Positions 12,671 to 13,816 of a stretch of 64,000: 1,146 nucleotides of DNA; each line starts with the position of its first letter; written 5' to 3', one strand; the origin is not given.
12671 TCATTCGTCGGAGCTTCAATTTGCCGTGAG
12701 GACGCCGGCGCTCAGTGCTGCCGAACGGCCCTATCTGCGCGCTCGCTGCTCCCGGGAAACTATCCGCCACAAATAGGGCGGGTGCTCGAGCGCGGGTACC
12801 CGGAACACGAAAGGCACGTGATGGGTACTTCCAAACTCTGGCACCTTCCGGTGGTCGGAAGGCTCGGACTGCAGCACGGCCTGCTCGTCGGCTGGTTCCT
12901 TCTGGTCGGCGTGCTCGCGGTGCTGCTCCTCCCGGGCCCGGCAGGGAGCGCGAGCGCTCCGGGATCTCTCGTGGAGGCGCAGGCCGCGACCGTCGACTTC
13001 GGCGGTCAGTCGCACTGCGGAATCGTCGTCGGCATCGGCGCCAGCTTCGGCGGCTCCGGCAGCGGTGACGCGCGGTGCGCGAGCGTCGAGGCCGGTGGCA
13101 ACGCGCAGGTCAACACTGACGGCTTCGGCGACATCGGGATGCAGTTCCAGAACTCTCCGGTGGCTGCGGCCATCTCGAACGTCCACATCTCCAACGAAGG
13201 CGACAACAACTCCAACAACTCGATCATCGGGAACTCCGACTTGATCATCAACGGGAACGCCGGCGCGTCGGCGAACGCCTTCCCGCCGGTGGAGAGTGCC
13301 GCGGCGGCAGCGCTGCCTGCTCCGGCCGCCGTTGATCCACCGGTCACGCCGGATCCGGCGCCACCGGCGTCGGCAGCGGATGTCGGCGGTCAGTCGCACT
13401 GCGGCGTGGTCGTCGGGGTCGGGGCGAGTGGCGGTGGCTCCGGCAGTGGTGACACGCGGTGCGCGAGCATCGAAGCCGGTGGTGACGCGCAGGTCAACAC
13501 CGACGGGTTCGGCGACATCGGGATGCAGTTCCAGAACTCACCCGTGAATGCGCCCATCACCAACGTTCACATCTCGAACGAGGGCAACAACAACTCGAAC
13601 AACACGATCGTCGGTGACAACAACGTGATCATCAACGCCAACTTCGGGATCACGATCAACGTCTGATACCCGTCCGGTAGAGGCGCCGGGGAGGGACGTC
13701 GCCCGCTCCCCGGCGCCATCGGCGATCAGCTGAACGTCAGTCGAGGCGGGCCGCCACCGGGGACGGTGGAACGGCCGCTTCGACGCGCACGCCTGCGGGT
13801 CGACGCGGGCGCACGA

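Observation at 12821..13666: Secreted protein built from two near-identical 94-aa Gly/Asn-rich, two-cysteine modules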

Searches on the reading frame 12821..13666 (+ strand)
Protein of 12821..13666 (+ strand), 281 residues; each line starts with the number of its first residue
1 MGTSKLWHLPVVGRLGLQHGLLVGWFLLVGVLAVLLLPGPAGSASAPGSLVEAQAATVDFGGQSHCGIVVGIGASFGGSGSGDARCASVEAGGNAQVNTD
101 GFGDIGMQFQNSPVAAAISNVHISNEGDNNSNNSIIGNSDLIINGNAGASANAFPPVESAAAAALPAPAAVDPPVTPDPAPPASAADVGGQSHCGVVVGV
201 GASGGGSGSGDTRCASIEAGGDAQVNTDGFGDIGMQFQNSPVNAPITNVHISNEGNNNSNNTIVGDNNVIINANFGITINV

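Call 7: search_protein_families(library=pfam, proteins=[window:12821-13666:+], max_evalue=1)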
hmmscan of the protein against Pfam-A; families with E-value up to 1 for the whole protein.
window:12821-13666:+ (281 aa): 1 family
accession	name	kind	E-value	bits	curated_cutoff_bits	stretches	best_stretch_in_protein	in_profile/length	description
PF22936.1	Pol_BBD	-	0.047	14.5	27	0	88-121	28-60/81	Pol polyprotein, beta-barrel domain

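Call 8: search_protein_families(library=ncbifam, proteins=[window:12821-13666:+], max_evalue=1)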
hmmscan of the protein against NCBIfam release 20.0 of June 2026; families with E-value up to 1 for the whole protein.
window:12821-13666:+ (281 aa): 1 family
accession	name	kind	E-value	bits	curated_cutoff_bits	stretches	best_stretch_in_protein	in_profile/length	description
NF001812.0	PRK00539.1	equivalog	0.5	10.4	172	0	96-144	24-72/133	F0F1 ATP synthase subunit epsilon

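Call 9: search_solved_structures(query=window:12821-13666:+, max_evalue=10, show_alignments=2)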
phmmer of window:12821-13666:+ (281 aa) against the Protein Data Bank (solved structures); distinct sequences matched with E-value up to 10: 6.
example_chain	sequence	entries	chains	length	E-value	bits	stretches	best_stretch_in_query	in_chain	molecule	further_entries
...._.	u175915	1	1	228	0.23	14.3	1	131-186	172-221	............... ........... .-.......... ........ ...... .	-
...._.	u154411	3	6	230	0.35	13.8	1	131-185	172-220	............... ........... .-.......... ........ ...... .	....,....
9lut_L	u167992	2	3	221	0.53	13.2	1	14-58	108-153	PSI subunit V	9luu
4m7e_D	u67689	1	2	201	1.3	11.9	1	131-184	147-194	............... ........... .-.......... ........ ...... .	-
4mn8_B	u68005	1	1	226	1.4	11.8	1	131-184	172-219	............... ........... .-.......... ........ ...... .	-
6wip_A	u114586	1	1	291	2.5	10.9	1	153-209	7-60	Beta-lactamase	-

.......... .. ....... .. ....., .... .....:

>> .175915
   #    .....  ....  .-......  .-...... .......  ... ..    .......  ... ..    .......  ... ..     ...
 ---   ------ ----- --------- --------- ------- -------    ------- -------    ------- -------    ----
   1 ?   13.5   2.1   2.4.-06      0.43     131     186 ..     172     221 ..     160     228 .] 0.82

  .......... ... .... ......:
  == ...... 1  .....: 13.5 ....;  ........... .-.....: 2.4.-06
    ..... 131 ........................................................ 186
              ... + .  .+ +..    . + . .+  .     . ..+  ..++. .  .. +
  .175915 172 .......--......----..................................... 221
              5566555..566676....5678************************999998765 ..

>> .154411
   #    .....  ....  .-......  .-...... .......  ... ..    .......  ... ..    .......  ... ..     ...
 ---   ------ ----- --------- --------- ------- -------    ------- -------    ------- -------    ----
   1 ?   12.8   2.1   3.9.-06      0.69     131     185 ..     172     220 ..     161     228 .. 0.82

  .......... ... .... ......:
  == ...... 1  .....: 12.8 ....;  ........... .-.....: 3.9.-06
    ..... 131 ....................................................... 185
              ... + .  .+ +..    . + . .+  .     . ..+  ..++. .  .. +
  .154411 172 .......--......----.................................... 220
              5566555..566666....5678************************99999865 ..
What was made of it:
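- On Any solved fold (PDB): phmmer gave its best E at 0.23, from a low-complexity linker (call 9).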

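Call 10: find_homologous_proteins(query=window:12821-13666:+, max_evalue=0.001)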
Query window:12821-13666:+ (281 aa): 85 proteins with E <= 0.001 among 8000 candidates.
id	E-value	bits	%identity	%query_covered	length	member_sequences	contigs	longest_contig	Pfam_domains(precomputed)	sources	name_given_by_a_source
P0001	3.6e-173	593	100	100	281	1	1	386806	-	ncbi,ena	-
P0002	5.3e-150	517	88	100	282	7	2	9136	-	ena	-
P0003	4.3e-148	511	84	99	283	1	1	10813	-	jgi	jgi:hypothetical protein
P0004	1.1e-147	509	85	100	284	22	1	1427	-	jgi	-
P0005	2.6e-147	508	87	100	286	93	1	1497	-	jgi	jgi:hypothetical protein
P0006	5.3e-147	507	87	100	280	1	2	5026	-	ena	-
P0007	4.1e-145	501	81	100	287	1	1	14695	-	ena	-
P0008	7.4e-145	500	82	100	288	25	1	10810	-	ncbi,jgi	ncbi:MAG TPA: hypothetical protein VGO38_11845 [Acidimicrobiia bacterium]|jgi:hypothetical protein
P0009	4.4e-144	497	83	100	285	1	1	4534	-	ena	-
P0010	6.6e-144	497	82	100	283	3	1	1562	-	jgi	jgi:hypothetical protein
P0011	1.2e-140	486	83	100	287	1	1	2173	-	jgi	jgi:hypothetical protein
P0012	3.1e-140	485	84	98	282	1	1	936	-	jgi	jgi:hypothetical protein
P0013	1.2e-139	483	79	100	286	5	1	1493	-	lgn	-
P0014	5.7e-137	474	79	100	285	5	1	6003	-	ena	-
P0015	5.8e-135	467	81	100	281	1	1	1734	-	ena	-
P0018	2.0e-133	462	84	100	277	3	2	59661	-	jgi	jgi:hypothetical protein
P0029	2.0e-114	400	69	99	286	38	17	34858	-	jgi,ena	jgi:hypothetical protein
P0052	5.2e-79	284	53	100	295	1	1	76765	-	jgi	jgi:hypothetical protein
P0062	1.8e-12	66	61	20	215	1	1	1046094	-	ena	-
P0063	2.4e-12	65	65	19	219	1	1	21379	-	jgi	jgi:hypothetical protein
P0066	1.7e-11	62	67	19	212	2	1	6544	-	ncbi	ncbi:MAG: hypothetical protein ACR2HV_08115 [Acidimicrobiales bacterium]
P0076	5.6e-7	48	53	20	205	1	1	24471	-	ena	-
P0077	7.4e-7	47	71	14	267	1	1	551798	-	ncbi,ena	-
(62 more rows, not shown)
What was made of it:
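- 12821..13666 (+): Complete ORF of 281 aa plus stop. About 57 near-full-length orthologue clusters were found (call 10).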

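Call 23: find_encoding_contigs(protein=P0052, flank=6000, max_places=2)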
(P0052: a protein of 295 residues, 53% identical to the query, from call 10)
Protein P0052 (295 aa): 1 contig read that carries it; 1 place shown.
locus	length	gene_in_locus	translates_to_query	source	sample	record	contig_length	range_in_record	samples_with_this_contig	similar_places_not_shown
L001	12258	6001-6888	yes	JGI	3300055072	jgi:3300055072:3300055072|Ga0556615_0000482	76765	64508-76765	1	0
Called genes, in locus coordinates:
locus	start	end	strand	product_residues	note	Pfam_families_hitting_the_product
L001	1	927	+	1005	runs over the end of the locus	PF13271:DUF4062, PF13401:AAA_22, PF25872:HTH_77, PF13424:TPR_12 (faint)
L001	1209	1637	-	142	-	PF12900:Pyridox_ox_2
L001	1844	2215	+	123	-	PF02082:Rrf2, PF03444:WHD_HrcA (faint)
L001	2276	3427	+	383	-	PF07731:Cu-oxidase_2 (faint), PF07732:Cu-oxidase_3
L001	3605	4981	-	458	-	PF00270:DEAD, PF04851:ResIII (weak), PF00271:Helicase_C, PF00313:CSD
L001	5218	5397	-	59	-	-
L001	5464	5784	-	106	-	PF00561:Abhydrolase_1, PF00975:Thioesterase (weak), PF12146:Hydrolase_4, PF12697:Abhydrolase_6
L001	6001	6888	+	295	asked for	-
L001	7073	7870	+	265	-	PF19407:DUF5979 (weak)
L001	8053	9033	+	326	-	-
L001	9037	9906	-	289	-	-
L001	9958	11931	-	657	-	PF19407:DUF5979, PF24547:DUF7601 (faint), PF19407:DUF5979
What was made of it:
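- The GT87 gene is convergent, and the adjacency is lost in more distant orthologues (call 23).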

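Call 24: find_encoding_contigs(protein=P0062, flank=6000, max_places=2)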
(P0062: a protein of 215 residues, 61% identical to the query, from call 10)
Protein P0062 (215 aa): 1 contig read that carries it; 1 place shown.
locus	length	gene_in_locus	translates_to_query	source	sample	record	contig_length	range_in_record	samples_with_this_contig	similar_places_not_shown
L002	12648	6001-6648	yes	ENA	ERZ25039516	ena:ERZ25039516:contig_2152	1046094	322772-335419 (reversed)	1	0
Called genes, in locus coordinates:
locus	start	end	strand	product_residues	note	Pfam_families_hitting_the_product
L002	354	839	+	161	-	-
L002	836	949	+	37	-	-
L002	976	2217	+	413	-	PF11977:RNase_Zc3h12a, PF00575:S1 (weak)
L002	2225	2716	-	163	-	PF08592:Anthrone_oxy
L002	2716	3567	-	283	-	PF13460:NAD_binding_10 (weak), PF05368:NmrA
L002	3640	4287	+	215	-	PF00440:TetR_N, PF13305:TetR_C_33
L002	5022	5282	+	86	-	PF00248:Aldo_ket_red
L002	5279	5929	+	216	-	PF03692:CxxCxxCC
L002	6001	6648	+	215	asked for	-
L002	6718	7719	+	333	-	PF01022:HTH_5, PF12840:HTH_20, PF08327:AHSA1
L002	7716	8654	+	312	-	PF00106:adh_short, PF13561:adh_short_C2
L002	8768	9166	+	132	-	PF00903:Glyoxalase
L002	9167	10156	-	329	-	PF13452:FAS1_DH_region, PF01575:MaoC_dehydratas (weak)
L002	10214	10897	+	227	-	PF01048:PNP_UDP_1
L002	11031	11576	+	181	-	-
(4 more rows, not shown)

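Call 26: find_encoding_contigs(protein=P0018, flank=6000, max_places=2)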
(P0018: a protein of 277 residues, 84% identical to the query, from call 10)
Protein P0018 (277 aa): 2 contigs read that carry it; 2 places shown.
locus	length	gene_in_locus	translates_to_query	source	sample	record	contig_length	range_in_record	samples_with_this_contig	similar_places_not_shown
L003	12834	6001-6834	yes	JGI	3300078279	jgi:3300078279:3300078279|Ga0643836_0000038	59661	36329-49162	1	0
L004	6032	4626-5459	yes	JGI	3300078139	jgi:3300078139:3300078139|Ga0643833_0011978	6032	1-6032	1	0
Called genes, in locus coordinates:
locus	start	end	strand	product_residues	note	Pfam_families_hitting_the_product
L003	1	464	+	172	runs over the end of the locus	PF01814:Hemerythrin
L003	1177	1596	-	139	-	PF01740:STAS, PF13466:STAS_2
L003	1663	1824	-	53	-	-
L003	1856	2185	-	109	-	PF01740:STAS, PF13466:STAS_2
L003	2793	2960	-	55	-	PF18956:DUF5699 (weak)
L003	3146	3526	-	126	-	-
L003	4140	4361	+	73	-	PF04070:DUF378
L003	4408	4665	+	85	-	-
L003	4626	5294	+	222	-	-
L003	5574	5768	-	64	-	-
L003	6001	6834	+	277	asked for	-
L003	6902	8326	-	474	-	PF26314:MptA_B_family, PF09594:GT87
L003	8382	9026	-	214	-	PF13500:AAA_26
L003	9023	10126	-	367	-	PF00155:Aminotran_1_2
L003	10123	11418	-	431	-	PF00202:Aminotran_3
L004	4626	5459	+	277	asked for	-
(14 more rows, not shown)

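Call 27: find_encoding_contigs(protein=P0029, flank=6000, max_places=3)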
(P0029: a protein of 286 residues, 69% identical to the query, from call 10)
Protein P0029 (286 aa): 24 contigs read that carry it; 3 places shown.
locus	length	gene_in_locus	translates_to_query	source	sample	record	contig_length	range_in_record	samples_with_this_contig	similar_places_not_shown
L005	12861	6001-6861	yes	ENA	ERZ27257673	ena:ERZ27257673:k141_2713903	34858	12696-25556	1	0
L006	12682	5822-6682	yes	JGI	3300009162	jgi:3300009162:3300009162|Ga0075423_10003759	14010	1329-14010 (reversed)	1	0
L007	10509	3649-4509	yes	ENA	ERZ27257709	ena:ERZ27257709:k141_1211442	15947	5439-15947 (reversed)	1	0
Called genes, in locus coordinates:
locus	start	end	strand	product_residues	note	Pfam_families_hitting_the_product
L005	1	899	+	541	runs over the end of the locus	PF00909:Ammonium_transp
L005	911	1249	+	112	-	PF00543:P-II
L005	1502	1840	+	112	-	PF00543:P-II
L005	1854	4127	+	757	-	PF08335:GlnD_UR_UTase, PF01842:ACT (faint), PF01966:HD, PF26956:ACT_ACR_D1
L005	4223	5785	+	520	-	PF00909:Ammonium_transp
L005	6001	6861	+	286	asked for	-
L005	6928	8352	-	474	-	PF26314:MptA_B_family, PF09594:GT87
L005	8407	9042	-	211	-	PF13500:AAA_26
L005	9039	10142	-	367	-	PF00155:Aminotran_1_2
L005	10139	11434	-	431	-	PF00202:Aminotran_3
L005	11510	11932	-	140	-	PF11969:DcpS_C, PF01230:HIT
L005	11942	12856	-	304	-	PF00296:Bac_luciferase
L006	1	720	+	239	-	?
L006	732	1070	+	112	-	PF00543:P-II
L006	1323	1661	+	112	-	PF00543:P-II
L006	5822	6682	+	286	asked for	-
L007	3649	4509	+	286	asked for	-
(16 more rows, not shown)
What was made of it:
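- The GT87-type glycosyltransferase gene stays adjacent in close orthologues (calls 26, 27).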

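Call 28: predict_structure(alignment_id=A2)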
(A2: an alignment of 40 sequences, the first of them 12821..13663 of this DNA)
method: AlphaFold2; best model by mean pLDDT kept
length: 281 residues; sequences in the alignment: 40
mean_pLDDT: 40.2   pTM: 0.24
mean pLDDT of the five models: 40.2, 36.2, 34.8, 33.0, 31.8
residues with pLDDT >= 90: 14; 70-90: 9; 50-70: 17; < 50: 241
segments of 3 or more residues with pLDDT < 50: 43-281
pLDDT, mean of each block of 10 residues (from residue 1): 52 70 93 87 44 33 29 34 36 28 34 41 38 40 33 29 29 32 28 28 32 32 29 39 40 41 42 35 29
secondary structure, 60 per line:
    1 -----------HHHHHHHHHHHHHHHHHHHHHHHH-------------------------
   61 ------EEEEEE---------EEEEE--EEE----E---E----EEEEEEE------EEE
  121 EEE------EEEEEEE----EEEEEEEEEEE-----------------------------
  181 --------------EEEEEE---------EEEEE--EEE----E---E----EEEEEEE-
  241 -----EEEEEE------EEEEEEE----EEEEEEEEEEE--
elements in order: H12-35 E67-72 E82-86 E89-91 E105-111 E118-123 E130-136 E141-151 E195-200 E210-214 E217-219 E233-239 E246-251 E258-264 E269-279
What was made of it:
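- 12854..12934 (+): N-terminal hydrophobic helix, residues 12-38, a probable signal-anchor. It is preceded by the K-[LR]-W-x-x-P motif. AF2 predicts helix 12-35 with block pLDDT 70-93 (call 28).
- AF2 gives a confident helix at residues 12-35 (call 28). Beta-rich, amphipathic tail: AF2 secondary structure is all-beta in both modules, at low confidence (call 28).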

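Call 31: search_protein_families(library=pfam, proteins=[P0066, P0077], max_evalue=0.1)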
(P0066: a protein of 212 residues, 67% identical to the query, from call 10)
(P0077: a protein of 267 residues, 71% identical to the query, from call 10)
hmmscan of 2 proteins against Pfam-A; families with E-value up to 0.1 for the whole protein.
P0066 (212 aa): 0 families

P0077 (267 aa): 0 families

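Call 32: search_protein_families(library=ncbifam, proteins=[P0066, P0077], max_evalue=0.1)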
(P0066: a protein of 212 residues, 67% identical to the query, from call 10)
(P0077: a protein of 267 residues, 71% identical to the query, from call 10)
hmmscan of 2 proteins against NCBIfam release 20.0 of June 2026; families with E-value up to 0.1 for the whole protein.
P0066 (212 aa): 0 families

P0077 (267 aa): 1 family
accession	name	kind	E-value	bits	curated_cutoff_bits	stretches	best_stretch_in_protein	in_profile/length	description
NF047903.1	MmDecMmdC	equivalog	0.013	15.9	200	0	130-180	5-63/132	methylmalonyl-CoA decarboxylase subunit gamma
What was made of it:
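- Closest known: Uncharacterised multi-repeat secreted proteins of Planctomycetota. Same: No Pfam or NCBIfam family matches (calls 31, 32).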

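Call 49: find_encoding_contigs(protein=P0077, flank=5000, max_places=2)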
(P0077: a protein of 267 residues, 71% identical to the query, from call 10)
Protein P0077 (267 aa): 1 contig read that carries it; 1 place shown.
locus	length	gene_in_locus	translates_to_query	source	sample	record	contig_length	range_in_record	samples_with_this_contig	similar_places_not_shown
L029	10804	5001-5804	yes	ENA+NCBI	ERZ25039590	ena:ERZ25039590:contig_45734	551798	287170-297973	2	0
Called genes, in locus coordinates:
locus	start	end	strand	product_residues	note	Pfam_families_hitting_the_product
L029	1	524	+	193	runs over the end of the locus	PF08808:RES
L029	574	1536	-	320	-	PF13411:MerR_1, PF00376:MerR, PF09278:MerR-DNA-bind (weak), PF06445:GyrI-like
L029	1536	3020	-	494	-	PF07690:MFS_1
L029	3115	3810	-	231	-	PF06912:DUF1275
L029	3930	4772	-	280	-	PF00106:adh_short, PF08659:KR, PF01370:Epimerase (weak), PF13561:adh_short_C2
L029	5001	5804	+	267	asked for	-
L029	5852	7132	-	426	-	PF00083:Sugar_tr, PF07690:MFS_1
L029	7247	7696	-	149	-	PF01638:HxlR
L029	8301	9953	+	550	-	-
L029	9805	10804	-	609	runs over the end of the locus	PF07690:MFS_1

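Call 50: find_encoding_contigs(protein=P0063, flank=5000, max_places=2)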
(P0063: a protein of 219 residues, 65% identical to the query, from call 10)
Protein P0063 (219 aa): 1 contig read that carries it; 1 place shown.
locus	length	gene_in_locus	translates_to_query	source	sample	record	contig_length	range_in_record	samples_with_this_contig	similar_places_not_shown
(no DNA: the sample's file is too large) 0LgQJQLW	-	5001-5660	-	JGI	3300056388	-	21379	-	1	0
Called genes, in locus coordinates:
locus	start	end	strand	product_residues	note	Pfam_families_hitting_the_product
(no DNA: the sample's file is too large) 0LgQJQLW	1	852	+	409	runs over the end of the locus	PF11977:RNase_Zc3h12a, PF00575:S1 (weak)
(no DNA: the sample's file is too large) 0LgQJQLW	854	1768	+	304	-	PF02668:TauD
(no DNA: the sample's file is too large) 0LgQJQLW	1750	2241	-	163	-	PF08592:Anthrone_oxy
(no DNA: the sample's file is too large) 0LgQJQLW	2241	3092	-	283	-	PF13460:NAD_binding_10 (faint), PF05368:NmrA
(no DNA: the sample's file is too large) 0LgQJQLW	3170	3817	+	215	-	PF00440:TetR_N, PF13305:TetR_C_33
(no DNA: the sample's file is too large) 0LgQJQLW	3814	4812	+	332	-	PF00248:Aldo_ket_red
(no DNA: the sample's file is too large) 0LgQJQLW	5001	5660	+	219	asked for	-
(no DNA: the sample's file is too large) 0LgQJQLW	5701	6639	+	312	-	PF00106:adh_short, PF13561:adh_short_C2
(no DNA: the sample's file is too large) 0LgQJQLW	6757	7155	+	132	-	PF00903:Glyoxalase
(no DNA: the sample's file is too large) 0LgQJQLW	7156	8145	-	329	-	PF13452:FAS1_DH_region, PF01575:MaoC_dehydratas (faint)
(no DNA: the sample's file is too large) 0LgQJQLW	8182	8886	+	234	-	PF01048:PNP_UDP_1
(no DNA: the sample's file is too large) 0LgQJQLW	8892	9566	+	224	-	-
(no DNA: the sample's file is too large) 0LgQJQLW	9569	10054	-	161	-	PF19853:DUF6328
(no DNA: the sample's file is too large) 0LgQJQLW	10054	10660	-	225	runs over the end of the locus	PF01987:AIM24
